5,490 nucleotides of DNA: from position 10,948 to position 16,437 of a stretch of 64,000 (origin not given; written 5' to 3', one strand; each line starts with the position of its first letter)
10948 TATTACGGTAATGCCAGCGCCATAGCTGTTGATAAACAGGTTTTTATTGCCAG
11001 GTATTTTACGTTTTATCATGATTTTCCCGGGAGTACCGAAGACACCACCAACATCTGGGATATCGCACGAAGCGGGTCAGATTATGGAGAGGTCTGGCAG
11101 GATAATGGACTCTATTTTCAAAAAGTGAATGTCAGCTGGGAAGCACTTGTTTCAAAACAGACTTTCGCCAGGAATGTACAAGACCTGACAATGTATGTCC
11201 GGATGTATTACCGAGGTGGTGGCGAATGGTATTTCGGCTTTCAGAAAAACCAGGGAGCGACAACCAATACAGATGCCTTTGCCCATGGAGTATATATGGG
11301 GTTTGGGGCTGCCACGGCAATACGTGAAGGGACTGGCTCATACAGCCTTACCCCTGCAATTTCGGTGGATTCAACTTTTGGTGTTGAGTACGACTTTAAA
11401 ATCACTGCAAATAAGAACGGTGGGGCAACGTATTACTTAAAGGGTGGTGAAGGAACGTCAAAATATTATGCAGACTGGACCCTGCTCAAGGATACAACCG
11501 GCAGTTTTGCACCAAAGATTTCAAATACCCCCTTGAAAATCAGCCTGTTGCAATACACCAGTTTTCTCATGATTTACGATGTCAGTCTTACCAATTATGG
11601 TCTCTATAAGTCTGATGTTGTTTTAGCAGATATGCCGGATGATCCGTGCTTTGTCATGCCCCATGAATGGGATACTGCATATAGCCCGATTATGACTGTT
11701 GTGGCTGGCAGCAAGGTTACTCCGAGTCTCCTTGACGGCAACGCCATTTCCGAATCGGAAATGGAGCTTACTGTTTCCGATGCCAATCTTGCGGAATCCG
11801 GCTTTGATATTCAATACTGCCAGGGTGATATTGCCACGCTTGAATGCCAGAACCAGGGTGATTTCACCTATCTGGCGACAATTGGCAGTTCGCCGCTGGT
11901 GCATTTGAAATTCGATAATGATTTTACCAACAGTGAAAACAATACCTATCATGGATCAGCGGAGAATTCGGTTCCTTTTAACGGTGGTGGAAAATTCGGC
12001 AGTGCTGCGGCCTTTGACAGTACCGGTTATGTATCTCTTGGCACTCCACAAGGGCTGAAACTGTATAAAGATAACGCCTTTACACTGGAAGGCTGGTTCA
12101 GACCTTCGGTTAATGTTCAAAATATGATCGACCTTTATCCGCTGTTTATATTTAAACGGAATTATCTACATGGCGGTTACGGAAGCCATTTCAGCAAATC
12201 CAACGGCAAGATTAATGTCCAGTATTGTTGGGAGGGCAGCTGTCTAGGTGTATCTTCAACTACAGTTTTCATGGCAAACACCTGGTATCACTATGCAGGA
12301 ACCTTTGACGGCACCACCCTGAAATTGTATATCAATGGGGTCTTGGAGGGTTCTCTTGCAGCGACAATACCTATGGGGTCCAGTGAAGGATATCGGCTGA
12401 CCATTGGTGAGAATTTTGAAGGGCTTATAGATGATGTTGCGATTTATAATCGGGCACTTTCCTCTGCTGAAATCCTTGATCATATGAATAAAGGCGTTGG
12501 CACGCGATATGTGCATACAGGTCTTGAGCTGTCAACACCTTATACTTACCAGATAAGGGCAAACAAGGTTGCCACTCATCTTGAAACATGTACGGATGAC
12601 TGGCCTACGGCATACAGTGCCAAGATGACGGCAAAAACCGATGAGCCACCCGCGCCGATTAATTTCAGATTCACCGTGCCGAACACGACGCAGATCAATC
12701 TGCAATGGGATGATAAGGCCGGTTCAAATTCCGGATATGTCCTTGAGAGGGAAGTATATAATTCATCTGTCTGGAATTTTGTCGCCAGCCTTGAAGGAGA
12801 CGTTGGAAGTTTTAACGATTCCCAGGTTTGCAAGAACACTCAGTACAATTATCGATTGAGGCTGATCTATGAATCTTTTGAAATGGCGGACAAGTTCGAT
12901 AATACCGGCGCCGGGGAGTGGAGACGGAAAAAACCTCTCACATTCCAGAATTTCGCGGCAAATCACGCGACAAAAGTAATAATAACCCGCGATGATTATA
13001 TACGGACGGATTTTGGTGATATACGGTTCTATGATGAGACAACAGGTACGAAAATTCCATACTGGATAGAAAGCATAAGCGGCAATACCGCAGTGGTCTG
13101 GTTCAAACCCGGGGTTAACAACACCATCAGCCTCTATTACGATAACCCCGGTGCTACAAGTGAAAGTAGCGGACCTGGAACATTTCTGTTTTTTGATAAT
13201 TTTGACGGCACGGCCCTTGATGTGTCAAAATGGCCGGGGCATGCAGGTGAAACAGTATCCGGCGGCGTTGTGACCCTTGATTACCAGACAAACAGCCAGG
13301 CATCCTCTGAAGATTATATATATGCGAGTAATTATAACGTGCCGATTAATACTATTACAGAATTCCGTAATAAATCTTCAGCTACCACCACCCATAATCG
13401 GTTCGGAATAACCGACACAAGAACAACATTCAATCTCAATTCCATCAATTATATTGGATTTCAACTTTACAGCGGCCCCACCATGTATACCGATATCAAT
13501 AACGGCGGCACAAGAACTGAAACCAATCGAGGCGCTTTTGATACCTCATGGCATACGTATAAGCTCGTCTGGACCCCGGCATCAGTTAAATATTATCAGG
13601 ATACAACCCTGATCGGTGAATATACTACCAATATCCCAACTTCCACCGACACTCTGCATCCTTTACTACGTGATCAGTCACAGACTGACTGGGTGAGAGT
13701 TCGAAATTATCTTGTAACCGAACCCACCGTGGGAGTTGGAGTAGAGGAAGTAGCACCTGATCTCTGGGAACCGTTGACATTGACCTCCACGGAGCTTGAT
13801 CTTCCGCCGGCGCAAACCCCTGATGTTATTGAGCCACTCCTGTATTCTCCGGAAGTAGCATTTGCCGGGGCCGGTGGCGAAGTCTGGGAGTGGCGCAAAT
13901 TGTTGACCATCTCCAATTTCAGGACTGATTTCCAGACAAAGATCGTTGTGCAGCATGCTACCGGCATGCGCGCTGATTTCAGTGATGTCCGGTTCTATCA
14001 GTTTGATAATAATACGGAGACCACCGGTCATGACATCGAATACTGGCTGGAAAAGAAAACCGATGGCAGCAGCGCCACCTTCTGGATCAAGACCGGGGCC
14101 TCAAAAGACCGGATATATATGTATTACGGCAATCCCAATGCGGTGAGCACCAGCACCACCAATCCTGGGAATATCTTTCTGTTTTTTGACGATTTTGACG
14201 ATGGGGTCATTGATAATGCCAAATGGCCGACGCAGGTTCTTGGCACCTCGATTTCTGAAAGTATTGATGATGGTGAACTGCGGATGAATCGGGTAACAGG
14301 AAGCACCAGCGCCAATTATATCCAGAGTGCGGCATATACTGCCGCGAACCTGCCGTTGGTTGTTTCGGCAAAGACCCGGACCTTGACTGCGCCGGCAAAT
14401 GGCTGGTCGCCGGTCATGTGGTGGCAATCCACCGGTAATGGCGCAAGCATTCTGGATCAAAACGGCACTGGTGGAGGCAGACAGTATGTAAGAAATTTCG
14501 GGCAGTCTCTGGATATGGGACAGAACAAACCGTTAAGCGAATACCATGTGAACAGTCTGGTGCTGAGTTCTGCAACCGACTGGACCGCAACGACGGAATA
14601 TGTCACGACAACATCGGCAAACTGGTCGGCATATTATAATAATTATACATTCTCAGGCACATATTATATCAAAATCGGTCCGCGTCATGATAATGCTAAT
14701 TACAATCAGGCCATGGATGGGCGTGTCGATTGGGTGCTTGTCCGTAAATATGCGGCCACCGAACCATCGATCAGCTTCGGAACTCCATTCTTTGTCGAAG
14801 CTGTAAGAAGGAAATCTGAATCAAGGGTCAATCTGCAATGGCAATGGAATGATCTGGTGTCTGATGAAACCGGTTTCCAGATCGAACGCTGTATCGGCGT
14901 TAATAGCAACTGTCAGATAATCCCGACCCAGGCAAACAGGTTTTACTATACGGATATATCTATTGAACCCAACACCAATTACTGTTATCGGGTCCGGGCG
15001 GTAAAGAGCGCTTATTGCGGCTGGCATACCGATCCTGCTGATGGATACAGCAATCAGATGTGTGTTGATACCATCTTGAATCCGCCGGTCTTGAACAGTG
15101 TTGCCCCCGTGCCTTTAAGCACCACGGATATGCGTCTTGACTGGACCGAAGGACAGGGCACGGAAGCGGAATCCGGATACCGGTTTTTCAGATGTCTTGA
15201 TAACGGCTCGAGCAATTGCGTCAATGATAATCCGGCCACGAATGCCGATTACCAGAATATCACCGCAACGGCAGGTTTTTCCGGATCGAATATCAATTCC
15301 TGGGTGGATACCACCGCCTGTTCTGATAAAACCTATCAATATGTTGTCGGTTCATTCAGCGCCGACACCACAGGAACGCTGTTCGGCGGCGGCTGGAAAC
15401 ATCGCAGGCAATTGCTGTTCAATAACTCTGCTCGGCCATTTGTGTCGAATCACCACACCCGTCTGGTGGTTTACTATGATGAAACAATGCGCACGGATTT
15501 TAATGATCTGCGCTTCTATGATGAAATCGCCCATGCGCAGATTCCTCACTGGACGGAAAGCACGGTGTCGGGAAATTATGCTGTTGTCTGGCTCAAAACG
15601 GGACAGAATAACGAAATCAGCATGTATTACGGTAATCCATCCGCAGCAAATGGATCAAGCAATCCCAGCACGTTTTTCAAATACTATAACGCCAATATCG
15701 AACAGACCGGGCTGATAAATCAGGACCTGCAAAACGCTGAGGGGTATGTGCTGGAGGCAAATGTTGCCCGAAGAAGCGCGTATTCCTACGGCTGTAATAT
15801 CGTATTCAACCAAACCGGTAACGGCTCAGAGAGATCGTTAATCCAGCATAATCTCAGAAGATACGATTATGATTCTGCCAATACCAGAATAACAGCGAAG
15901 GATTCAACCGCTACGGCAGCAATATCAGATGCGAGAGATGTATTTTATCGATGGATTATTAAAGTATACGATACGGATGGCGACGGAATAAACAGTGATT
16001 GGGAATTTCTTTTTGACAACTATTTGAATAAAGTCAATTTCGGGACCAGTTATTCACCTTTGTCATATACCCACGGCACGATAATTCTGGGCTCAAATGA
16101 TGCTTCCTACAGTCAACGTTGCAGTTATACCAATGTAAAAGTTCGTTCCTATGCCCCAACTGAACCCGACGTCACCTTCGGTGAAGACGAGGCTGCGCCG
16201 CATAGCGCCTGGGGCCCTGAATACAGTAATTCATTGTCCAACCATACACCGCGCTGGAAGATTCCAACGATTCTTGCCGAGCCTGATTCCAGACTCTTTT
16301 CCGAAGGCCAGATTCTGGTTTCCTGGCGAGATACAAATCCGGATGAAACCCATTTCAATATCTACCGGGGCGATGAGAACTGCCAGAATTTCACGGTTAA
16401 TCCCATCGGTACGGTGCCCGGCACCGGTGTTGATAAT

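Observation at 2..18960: Tandem giant genes: a 20-heme cytochrome of more than 1,400 aa abutting a 4,898-aa propeller/lectin/FN3 lipoprotein, a candidate cell-surface electron-transfer and attachment apparatus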

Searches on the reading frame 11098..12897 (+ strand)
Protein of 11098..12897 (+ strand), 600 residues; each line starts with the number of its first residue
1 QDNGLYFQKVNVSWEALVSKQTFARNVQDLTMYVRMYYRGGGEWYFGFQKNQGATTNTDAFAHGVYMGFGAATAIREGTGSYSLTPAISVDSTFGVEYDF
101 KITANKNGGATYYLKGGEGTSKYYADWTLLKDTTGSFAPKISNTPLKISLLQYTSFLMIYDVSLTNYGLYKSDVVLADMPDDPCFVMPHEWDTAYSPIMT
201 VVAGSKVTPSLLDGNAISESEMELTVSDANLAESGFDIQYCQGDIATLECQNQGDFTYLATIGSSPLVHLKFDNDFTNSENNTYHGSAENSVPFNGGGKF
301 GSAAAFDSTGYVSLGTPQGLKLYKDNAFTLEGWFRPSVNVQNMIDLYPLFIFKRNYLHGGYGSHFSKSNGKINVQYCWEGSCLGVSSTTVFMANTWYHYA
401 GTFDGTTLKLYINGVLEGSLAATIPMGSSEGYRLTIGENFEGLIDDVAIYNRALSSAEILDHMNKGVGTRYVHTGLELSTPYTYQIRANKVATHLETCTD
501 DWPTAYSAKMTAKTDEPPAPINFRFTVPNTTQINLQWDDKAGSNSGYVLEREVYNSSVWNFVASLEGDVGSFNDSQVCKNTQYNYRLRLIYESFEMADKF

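Call 51: search_protein_families(library=pfam, proteins=[window:11098-12897:+], max_evalue=0.01)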
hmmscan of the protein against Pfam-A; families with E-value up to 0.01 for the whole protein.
window:11098-12897:+ (600 aa): 2 families
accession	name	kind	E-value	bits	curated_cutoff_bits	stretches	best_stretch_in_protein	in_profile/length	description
PF13385.13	Laminin_G_3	-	2.1e-25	90.1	27.6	1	307-459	2-150/151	Concanavalin A-like lectin/glucanases superfamily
PF00041.27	fn3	-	0.0077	16.9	25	0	519-586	2-65/84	Fibronectin type III domain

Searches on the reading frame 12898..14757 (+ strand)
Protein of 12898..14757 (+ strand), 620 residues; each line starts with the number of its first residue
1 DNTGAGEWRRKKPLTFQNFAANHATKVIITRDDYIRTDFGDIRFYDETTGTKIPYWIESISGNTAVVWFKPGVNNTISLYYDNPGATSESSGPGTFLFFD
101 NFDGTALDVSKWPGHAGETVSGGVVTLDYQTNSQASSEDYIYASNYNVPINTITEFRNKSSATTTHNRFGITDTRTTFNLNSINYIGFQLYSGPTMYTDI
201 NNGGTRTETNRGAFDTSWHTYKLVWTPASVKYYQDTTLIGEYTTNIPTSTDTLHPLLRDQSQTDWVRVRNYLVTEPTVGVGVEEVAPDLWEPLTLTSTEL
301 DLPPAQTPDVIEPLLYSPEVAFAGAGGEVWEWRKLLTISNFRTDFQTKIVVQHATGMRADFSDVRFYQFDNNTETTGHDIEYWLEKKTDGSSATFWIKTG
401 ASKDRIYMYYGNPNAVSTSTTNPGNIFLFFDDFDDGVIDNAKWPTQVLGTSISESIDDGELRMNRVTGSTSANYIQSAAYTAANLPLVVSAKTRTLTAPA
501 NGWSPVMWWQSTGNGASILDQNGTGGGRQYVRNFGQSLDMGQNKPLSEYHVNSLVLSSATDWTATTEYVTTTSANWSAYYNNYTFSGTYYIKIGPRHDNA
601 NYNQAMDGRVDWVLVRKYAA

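Call 51: search_protein_families(library=pfam, proteins=[window:12898-14757:+], max_evalue=0.01)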
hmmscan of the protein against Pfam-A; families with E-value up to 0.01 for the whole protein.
window:12898-14757:+ (620 aa): 2 families
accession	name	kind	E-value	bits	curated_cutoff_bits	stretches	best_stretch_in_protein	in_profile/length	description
PF10102.14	DUF2341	-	1.5e-39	134.7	23.4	2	38-112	1-81/84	Domain of unknown function (DUF2341)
PF00722.28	Glyco_hydro_16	-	0.00074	19.5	22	1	209-245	100-138/175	Glycosyl hydrolases family 16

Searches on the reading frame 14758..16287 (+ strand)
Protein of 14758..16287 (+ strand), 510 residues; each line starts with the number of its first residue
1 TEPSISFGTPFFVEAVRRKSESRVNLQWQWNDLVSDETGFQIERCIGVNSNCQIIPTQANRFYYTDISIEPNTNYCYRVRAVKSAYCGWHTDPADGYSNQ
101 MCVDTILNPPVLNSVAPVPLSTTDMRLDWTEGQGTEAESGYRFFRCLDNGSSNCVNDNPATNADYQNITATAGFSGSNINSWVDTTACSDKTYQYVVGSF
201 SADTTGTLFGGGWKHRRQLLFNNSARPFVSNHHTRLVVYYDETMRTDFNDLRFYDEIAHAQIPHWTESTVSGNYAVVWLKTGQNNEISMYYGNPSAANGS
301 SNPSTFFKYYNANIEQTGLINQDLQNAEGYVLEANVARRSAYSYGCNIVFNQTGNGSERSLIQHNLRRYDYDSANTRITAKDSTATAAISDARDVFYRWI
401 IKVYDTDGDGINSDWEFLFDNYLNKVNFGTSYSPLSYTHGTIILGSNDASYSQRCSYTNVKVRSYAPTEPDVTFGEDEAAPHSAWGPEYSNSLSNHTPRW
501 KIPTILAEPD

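Call 51: search_protein_families(library=pfam, proteins=[window:14758-16287:+], max_evalue=0.01)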
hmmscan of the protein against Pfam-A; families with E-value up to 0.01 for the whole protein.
window:14758-16287:+ (510 aa): 2 families
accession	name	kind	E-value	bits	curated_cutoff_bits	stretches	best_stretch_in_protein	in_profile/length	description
PF10102.14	DUF2341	-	1.4e-11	45.1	23.4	1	247-309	1-68/84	Domain of unknown function (DUF2341)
PF00041.27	fn3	-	0.0001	22.8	25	1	14-87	7-74/84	Fibronectin type III domain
